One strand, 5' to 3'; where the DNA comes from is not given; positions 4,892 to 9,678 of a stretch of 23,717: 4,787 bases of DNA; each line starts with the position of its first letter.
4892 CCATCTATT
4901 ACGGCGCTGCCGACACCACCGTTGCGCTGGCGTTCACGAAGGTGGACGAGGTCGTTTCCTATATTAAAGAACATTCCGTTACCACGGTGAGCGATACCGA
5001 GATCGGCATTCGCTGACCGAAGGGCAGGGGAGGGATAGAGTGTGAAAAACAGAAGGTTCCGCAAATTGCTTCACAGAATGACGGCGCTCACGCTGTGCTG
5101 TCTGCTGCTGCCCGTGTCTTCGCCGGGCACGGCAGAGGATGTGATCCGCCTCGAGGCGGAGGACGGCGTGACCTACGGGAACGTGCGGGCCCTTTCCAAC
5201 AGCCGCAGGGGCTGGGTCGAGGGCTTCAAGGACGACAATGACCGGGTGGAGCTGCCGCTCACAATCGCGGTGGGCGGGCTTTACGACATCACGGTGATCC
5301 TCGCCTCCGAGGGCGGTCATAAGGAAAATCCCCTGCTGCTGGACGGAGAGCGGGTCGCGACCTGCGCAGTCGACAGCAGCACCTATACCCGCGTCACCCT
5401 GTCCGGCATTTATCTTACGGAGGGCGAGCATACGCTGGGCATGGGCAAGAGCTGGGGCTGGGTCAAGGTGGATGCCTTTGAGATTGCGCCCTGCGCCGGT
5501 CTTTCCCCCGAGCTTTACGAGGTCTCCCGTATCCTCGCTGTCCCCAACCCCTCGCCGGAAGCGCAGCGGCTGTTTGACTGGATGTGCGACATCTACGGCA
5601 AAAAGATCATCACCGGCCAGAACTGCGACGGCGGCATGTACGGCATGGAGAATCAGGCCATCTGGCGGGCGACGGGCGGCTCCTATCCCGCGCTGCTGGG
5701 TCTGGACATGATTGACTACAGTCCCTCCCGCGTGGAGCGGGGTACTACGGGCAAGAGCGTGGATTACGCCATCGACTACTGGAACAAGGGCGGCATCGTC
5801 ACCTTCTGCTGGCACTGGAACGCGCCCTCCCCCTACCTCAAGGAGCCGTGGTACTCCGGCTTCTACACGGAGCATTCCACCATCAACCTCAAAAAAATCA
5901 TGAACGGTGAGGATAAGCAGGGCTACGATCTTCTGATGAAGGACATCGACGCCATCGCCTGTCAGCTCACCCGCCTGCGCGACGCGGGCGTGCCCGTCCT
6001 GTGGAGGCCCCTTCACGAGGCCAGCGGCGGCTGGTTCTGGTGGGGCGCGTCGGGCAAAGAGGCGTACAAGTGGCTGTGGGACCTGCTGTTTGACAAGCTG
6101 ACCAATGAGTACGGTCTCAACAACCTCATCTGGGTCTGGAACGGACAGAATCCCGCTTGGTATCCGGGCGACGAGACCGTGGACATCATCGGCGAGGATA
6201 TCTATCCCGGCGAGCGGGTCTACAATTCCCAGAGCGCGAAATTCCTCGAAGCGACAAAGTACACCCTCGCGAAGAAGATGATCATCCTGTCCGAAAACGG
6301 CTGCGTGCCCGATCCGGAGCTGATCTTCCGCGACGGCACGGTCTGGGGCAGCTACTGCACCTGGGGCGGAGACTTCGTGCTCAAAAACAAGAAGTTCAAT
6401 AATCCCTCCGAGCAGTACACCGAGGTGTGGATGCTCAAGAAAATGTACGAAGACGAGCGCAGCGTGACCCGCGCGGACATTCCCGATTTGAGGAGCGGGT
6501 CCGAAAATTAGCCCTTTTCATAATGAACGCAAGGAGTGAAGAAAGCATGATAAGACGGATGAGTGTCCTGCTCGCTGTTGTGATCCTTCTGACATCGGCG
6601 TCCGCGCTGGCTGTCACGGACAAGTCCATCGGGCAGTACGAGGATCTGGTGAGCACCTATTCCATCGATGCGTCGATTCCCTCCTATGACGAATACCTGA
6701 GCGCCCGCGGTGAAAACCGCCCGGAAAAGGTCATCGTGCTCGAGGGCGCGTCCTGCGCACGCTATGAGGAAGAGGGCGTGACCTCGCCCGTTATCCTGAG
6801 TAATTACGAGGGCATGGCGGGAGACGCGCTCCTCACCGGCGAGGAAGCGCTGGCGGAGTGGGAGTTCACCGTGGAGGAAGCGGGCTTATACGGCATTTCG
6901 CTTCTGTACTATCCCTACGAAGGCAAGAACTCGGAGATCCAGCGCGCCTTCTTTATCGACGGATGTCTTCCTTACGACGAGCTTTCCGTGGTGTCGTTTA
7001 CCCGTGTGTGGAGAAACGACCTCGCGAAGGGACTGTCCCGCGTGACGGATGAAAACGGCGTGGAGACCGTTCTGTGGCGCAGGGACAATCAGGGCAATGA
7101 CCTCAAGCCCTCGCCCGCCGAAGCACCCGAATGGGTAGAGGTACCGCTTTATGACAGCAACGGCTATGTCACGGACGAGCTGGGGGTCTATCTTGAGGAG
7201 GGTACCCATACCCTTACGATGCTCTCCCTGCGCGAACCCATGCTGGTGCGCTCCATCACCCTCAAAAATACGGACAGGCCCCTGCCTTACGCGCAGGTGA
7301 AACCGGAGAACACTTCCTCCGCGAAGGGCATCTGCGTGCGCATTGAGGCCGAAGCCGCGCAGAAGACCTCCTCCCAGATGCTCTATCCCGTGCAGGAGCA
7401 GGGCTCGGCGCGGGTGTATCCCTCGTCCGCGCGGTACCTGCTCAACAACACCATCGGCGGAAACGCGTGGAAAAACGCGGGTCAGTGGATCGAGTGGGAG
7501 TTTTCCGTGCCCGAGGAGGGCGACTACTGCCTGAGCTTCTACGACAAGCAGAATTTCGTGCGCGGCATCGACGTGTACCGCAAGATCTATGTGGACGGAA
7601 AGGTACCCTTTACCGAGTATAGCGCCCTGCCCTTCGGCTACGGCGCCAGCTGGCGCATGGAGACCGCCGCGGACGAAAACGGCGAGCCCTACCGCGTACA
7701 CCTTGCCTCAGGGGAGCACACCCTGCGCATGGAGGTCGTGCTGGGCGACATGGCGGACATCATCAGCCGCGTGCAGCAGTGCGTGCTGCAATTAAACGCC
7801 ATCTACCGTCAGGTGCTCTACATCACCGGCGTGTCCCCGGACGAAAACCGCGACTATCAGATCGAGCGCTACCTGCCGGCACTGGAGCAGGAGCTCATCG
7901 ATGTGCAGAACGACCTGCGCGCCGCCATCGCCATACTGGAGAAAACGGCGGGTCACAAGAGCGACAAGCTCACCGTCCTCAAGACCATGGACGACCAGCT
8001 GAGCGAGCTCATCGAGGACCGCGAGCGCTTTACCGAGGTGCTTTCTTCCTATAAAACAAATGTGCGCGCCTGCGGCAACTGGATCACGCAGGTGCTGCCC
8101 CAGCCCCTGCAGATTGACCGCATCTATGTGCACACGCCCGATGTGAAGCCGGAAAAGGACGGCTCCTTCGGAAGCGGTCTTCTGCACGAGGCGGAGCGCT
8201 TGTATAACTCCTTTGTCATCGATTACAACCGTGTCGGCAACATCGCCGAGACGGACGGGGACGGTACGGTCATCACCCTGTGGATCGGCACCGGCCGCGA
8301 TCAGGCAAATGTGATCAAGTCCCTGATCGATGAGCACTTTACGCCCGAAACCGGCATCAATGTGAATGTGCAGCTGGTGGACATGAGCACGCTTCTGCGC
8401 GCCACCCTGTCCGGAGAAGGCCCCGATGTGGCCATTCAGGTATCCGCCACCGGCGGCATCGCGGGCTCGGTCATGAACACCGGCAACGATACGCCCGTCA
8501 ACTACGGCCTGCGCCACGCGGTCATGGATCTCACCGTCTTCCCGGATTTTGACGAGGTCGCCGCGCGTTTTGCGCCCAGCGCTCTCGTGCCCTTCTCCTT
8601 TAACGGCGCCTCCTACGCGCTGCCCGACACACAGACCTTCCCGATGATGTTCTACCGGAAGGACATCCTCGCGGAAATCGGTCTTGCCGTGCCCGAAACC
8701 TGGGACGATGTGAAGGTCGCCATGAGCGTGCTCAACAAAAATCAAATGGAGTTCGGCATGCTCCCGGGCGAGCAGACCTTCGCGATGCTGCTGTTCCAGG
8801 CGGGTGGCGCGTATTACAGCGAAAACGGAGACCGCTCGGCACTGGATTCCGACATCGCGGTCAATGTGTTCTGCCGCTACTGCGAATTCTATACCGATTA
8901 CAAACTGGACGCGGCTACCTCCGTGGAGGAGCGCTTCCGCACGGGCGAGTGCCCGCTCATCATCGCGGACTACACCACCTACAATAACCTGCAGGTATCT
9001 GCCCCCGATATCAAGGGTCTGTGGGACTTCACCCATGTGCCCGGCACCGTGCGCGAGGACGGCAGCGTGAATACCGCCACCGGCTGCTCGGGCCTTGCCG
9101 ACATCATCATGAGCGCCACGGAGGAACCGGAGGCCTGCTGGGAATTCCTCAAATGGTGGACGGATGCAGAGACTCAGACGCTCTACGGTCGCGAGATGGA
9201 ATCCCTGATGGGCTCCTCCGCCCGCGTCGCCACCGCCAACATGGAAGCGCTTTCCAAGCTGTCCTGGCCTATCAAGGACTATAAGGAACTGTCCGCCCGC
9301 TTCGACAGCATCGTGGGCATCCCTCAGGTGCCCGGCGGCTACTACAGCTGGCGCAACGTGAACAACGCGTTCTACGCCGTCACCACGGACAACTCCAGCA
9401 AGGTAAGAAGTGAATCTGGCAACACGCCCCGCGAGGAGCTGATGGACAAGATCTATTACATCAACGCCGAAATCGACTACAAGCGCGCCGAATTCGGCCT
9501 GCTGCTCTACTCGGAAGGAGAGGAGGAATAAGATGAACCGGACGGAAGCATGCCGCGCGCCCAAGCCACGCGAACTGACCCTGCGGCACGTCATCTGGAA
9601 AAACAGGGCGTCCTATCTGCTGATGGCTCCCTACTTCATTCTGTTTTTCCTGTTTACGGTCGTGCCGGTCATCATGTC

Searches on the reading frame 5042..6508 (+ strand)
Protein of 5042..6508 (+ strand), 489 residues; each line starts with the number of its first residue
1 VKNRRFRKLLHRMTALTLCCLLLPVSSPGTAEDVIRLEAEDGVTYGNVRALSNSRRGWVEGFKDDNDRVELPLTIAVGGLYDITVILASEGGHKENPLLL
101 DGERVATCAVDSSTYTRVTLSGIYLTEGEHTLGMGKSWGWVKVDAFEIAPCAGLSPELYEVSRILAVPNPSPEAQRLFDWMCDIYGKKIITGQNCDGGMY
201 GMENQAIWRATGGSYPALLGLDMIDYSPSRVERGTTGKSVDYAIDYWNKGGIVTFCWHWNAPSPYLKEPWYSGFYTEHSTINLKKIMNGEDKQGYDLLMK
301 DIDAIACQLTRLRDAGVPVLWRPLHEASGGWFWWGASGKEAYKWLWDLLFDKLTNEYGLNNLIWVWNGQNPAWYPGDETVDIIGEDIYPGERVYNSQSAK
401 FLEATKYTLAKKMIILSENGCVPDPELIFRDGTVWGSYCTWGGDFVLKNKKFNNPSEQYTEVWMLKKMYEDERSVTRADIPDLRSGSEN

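Call 6: search_protein_families(library=pfam, proteins=[window:5042-6508:+], max_evalue=0.001)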
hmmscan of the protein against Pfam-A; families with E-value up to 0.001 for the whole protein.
window:5042-6508:+ (489 aa): 2 families
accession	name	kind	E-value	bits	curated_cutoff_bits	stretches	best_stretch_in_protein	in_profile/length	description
PF02156.21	Glyco_hydro_26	-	9.1e-72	242.5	20.2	1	168-467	3-309/311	Glycosyl hydrolase family 26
PF16990.11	CBM_35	-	2.3e-18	67.1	28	1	38-150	4-120/121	Carbohydrate binding module (family 35)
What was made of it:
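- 5042..6511 (+): CBM35-GH26 beta-mannanase, the first gene of the conserved cassette. Pfam (call 6).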

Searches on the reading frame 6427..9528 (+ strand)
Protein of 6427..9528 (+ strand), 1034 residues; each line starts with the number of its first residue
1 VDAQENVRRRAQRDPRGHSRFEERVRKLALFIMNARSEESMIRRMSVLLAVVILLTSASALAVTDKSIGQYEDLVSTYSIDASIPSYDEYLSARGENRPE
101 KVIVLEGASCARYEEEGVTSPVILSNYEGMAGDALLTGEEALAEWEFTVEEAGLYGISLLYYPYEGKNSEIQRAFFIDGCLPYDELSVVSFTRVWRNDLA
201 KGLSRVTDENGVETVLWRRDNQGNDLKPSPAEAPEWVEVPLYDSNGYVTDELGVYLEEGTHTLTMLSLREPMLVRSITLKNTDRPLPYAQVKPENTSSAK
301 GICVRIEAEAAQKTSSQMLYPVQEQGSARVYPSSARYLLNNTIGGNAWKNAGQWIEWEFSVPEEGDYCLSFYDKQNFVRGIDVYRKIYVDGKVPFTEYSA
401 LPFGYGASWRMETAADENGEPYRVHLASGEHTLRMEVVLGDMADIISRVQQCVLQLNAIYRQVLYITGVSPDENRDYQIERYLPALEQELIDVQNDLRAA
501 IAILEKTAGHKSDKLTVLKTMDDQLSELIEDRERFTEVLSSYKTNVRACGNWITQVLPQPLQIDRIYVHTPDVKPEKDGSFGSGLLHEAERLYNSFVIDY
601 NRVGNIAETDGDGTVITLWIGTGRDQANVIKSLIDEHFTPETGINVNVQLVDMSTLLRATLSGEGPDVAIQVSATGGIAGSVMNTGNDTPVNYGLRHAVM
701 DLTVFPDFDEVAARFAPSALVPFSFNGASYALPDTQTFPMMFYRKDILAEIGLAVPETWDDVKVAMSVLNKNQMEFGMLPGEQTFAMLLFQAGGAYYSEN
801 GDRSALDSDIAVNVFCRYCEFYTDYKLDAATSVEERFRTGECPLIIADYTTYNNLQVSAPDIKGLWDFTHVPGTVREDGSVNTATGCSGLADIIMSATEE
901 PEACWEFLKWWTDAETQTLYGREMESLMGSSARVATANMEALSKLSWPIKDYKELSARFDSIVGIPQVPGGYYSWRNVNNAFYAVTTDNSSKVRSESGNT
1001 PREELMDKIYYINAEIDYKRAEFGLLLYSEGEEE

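Call 6: search_protein_families(library=pfam, proteins=[window:6427-9528:+], max_evalue=0.001)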
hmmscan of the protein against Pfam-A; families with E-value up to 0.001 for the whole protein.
window:6427-9528:+ (1034 aa): 2 families
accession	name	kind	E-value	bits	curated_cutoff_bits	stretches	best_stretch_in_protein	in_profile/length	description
PF13416.11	SBP_bac_8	-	6.1e-16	59.5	27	1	663-920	35-252/279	Bacterial extracellular solute-binding protein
PF01547.30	SBP_bac_1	-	9.6e-16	59.1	26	1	630-917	10-306/307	Bacterial extracellular solute-binding protein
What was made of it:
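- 6523..9531 (+): Giant solute-binding protein (about 1000 aa). The start is probably ATG 6523 or 6547. An N-terminal region of about 560 aa without Pfam match precedes the SBP domain. No lipobox. SBP_bac_1 and SBP_bac_8 match residues 630-920 (call 6).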

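Call 21: search_protein_families(library=ncbifam, proteins=[window:6427-9528:+], max_evalue=0.001)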
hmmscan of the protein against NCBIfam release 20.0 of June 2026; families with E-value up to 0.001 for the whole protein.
window:6427-9528:+ (1034 aa): 0 families

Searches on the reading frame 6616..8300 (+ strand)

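Call 79: search_protein_families(library=pfam, proteins=[window:6616-8300:+], max_evalue=1)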
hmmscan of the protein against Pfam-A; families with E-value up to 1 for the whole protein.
window:6616-8300:+ (561 aa): 2 families
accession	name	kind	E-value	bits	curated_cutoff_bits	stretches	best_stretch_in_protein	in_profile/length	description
PF25275.1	Golvesin_C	-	0.035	14.6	31.6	0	76-107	39-70/132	Golvesin C-terminal domain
PF14505.12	DUF4438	-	0.17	12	24.9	1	257-299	1-43/135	Domain of unknown function (DUF4438), N-terminal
